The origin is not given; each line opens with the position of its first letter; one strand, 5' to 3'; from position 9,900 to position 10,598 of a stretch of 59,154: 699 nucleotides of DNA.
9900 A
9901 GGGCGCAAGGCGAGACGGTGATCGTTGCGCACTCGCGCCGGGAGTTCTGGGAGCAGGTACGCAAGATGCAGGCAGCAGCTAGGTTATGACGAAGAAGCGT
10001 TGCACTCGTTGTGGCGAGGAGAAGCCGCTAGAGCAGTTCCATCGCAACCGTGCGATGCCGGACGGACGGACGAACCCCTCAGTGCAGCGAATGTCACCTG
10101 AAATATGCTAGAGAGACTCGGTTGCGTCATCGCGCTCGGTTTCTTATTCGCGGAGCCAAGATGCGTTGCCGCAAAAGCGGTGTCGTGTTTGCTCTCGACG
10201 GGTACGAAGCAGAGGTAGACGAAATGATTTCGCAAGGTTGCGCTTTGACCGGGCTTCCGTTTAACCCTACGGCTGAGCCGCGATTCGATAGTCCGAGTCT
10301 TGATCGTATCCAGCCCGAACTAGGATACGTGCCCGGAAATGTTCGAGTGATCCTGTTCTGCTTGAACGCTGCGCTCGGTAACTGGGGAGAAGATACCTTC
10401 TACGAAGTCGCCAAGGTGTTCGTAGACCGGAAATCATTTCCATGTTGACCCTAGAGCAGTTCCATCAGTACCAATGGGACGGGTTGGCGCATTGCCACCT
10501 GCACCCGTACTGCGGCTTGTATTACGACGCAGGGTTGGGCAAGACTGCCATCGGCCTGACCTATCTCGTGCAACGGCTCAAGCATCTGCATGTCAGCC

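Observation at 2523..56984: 22 perfect copies of an AT-rich palindrome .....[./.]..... (mostly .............) dispersed through a high-GC genome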

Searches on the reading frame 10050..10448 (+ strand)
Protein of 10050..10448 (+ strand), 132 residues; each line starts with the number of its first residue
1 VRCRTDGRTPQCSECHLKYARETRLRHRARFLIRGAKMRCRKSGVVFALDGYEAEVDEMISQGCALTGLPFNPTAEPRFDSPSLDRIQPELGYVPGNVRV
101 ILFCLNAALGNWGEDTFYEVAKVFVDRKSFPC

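Call 43: search_protein_families(library=pfam, proteins=[window:10050-10448:+], max_evalue=0.01)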
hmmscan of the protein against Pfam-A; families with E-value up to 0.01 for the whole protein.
window:10050-10448:+ (132 aa): 1 family
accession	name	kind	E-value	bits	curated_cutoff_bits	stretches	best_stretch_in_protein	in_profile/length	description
PF16622.11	zf-C2H2_11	-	0.0066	16.5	27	0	6-25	1-20/29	zinc-finger C2H2-type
